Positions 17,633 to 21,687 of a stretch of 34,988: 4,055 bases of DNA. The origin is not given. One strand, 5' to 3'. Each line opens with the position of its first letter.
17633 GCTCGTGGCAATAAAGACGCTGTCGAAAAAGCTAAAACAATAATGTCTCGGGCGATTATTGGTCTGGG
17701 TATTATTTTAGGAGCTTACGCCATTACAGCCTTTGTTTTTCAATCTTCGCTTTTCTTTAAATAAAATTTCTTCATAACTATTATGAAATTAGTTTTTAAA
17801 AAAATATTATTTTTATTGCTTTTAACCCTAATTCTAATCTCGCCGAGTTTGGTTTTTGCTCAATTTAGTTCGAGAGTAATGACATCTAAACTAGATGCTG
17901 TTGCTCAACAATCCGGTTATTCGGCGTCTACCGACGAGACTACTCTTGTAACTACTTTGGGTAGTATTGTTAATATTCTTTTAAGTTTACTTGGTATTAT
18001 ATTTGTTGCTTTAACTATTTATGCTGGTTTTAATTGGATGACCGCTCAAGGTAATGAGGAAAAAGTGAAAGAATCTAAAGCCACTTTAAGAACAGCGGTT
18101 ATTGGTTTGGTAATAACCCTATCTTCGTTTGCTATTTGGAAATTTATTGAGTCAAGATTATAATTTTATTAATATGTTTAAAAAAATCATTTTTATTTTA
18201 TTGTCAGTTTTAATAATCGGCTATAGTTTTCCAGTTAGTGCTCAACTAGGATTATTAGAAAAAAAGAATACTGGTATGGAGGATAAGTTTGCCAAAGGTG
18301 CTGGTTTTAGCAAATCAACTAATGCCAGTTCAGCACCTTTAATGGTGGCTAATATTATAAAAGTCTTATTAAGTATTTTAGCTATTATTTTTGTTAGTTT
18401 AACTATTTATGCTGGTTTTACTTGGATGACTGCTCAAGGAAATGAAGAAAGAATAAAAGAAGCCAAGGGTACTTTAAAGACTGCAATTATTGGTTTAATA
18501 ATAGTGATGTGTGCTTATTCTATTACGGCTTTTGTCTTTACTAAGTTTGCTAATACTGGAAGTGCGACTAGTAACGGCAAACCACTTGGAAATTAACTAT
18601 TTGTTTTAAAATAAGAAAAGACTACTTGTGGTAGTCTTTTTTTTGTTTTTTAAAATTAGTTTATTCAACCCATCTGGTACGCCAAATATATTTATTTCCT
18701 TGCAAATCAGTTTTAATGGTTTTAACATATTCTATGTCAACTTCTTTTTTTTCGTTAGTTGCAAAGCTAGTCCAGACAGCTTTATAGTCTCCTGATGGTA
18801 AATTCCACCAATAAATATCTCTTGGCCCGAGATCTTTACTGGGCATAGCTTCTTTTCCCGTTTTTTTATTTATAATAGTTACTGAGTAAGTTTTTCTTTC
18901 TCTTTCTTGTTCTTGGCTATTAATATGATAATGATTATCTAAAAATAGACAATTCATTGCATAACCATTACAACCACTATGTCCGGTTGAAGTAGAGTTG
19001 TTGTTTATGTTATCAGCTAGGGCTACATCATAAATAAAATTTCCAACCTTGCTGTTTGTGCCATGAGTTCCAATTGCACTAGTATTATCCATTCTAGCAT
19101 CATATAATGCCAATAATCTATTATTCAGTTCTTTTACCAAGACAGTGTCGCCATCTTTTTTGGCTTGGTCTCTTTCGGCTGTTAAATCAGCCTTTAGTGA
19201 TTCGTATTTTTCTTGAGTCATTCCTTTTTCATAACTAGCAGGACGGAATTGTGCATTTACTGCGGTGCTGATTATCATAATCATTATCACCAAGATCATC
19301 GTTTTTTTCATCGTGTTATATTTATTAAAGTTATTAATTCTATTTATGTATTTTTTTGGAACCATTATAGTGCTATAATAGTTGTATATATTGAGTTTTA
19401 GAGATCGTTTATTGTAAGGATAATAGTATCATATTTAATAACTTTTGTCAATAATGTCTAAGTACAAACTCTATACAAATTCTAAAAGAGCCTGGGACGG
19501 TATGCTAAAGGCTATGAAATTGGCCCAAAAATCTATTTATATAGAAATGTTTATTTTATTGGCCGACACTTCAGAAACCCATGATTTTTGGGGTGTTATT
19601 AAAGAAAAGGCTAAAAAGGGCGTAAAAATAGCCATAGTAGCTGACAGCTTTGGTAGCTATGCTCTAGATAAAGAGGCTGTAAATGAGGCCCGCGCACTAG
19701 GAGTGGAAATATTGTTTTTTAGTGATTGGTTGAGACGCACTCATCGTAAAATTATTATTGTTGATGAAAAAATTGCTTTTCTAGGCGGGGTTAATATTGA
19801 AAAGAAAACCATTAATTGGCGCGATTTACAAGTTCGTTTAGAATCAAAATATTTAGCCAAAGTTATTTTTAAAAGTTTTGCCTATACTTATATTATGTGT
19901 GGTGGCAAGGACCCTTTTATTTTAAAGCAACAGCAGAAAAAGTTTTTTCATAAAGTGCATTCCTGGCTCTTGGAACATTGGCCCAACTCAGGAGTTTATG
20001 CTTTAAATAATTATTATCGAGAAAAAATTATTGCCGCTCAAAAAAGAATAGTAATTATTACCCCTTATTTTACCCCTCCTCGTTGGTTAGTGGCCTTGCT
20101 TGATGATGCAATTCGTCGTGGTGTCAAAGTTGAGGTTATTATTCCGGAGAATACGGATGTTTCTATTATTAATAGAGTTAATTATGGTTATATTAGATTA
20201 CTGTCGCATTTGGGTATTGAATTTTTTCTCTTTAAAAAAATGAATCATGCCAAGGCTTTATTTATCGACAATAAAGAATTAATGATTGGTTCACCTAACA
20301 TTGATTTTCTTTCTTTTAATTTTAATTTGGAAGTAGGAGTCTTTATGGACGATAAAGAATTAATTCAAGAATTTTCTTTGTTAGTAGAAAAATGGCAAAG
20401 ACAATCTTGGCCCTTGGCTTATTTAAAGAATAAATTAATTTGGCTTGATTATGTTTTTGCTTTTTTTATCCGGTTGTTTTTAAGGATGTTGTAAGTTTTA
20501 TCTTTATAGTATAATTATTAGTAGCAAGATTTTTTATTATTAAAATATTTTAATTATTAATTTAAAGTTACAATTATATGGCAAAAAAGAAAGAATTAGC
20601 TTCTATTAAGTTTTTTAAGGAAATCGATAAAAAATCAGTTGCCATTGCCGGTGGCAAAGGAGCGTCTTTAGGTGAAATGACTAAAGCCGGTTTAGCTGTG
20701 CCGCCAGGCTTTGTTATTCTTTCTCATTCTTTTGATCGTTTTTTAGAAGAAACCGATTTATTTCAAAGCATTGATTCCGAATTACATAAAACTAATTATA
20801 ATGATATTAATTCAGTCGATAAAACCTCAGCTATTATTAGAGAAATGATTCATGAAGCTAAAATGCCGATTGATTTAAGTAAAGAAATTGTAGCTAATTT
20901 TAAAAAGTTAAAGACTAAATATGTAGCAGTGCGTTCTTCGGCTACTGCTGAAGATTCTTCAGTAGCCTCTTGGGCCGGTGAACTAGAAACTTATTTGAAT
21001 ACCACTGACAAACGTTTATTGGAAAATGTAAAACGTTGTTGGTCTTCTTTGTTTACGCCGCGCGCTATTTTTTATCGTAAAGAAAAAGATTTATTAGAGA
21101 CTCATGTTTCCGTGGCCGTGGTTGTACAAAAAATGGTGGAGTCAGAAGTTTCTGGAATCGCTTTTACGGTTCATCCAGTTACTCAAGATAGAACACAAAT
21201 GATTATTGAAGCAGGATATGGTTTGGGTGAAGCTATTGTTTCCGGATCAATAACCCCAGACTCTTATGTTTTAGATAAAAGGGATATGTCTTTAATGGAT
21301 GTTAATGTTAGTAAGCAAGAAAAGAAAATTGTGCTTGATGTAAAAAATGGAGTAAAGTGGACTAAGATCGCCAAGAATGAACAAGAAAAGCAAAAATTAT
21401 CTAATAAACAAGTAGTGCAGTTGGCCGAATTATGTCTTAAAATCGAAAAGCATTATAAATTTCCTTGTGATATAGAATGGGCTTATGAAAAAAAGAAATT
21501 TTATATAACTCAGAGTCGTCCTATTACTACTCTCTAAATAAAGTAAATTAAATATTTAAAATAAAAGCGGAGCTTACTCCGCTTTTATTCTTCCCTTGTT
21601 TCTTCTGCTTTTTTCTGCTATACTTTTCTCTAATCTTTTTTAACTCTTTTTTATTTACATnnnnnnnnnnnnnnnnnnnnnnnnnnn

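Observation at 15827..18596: Array of six tandem paralogs of a signal-peptide plus two-helix (VirB2/TrbC-like) pilin family with an invariant WMTAxGN loop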

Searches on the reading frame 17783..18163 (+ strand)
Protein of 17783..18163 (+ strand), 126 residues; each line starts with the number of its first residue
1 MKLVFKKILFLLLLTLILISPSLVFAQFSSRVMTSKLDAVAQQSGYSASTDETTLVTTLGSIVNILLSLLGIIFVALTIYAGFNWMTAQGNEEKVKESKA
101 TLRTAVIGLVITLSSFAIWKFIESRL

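Call 3: search_protein_families(library=pfam, proteins=[window:17783-18163:+], max_evalue=1)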
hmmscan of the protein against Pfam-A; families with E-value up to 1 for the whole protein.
window:17783-18163:+ (126 aa): 9 families
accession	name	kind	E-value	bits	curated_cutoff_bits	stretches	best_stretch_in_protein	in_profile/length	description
PF18895.5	T4SS_pilin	-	4.6e-09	36.7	26.6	1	53-117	3-66/71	Type IV secretion system pilin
PF04956.18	TrbC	-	0.0014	19.2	27.9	1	37-121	34-97/98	TrbC/VIRB2 pilin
PF00335.26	Tetraspanin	-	0.016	15.3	32.1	1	60-117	5-63/225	Tetraspanin family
PF20556.3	DUF6768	-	0.047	13.8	27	1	61-111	41-91/123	Family of unknown function (DUF6768)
PF04290.18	DctQ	-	0.067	13.5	28.3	1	58-117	60-117/132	Tripartite ATP-independent periplasmic transporters, DctQ component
PF02322.20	Cyt_bd_oxida_II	-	0.12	12.1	35.6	1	51-119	146-208/302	Cytochrome bd terminal oxidase subunit II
PF09911.14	DUF2140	-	0.17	11.9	34.3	1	7-59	4-56/187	Uncharacterized protein conserved in bacteria (DUF2140)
PF07264.17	EI24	-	0.33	11.5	32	1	5-113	15-127/199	Sulfate transporter CysZ/Etoposide-induced protein 2.4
PF04999.18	FtsL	-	0.35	11.4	22.9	1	6-43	13-50/97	Cell division protein FtsL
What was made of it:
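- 17783..18163 (+): P5, a 126-aa pilin paralog. PF18895 36.7 bits (call 3).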

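Call 10: search_protein_families(library=ncbifam, proteins=[window:17783-18163:+], max_evalue=0.1)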
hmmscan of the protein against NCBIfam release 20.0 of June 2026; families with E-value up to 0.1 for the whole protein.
window:17783-18163:+ (126 aa): 2 families
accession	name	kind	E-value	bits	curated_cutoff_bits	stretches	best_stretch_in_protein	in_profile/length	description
NF045849.1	ICE_MMCAP2_0565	equivalog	6.2e-12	45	40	1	53-124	7-78/80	Mbov_0395 family pilin-like conjugal transfer protein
TIGR02209.1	ftsL_broad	equivalog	0.023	14.6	42.45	0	6-43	2-39/85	cell division protein FtsL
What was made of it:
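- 17783..18163 (+): NF045849 45.0 bits, above its cut-off of 40 (call 10).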

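Call 76: search_dna_similar(query=window:17783-18163:+, collection=plasmids, mode=protein, max_evalue=0.001, max_rows=20)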
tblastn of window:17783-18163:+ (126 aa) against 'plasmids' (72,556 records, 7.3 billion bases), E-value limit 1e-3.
No match.
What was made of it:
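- Tried and rejected: tblastn of P5 against 72,556 plasmids found no match (call 76), so no link to known conjugative plasmids could be shown by simple search.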

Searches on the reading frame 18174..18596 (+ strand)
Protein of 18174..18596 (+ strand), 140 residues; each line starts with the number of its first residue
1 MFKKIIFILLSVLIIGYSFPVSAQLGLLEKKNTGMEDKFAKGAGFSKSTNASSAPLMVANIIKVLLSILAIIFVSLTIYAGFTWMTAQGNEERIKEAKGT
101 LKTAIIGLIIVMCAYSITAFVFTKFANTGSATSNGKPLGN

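Call 3: search_protein_families(library=pfam, proteins=[window:18174-18596:+], max_evalue=1)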
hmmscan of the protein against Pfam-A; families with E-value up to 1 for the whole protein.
window:18174-18596:+ (140 aa): 6 families
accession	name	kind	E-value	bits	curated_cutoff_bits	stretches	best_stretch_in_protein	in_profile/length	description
PF18895.5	T4SS_pilin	-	1.4e-09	38.4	26.6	1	60-120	11-70/71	Type IV secretion system pilin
PF02322.20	Cyt_bd_oxida_II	-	0.074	12.8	35.6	1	53-119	146-209/302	Cytochrome bd terminal oxidase subunit II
PF05987.18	DUF898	-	0.19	11.2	28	1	57-124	176-243/336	Bacterial protein of unknown function (DUF898)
PF00335.26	Tetraspanin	-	0.32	11.1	32.1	0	5-120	10-95/225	Tetraspanin family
PF12420.13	DUF3671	-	0.33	10.8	34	1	6-79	163-207/223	Fam-L, Fam-M like protein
PF04290.18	DctQ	-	0.79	10.1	28.3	1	55-121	58-122/132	Tripartite ATP-independent periplasmic transporters, DctQ component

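Call 10: search_protein_families(library=ncbifam, proteins=[window:18174-18596:+], max_evalue=0.1)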
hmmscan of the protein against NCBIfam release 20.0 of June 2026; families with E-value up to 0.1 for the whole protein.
window:18174-18596:+ (140 aa): 3 families
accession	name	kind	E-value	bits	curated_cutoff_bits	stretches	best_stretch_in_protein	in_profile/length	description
NF045849.1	ICE_MMCAP2_0565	equivalog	2.2e-06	27.2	40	1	61-122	16-77/80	Mbov_0395 family pilin-like conjugal transfer protein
NF046000.1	MAG1210_fam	subfamily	0.0081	14.9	275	1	31-125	37-119/550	MAG1210 family protein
NF052590.1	ArlF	equivalog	0.019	15.2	110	1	69-99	9-39/137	archaellum stator protein ArlF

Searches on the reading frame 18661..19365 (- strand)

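Call 5: search_protein_families(library=pfam, proteins=[window:18661-19365:-], max_evalue=0.01)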
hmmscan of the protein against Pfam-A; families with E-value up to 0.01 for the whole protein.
window:18661-19365:- (234 aa): 1 family
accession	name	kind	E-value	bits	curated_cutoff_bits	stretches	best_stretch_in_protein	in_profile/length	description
PF10858.15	DUF2659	-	0.00019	21.7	27.7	1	23-156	25-154/216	Protein of unknown function (DUF2659)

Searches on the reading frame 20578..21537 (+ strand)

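Call 5: search_protein_families(library=pfam, proteins=[window:20578-21537:+], max_evalue=0.01)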
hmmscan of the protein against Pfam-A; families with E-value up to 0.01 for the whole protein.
window:20578-21537:+ (319 aa): 1 family
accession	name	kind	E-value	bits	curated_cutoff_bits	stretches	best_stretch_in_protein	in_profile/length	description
PF01326.24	PPDK_N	-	3.3e-99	332.7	27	1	23-318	3-311/328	Pyruvate phosphate dikinase, AMP/ATP-binding domain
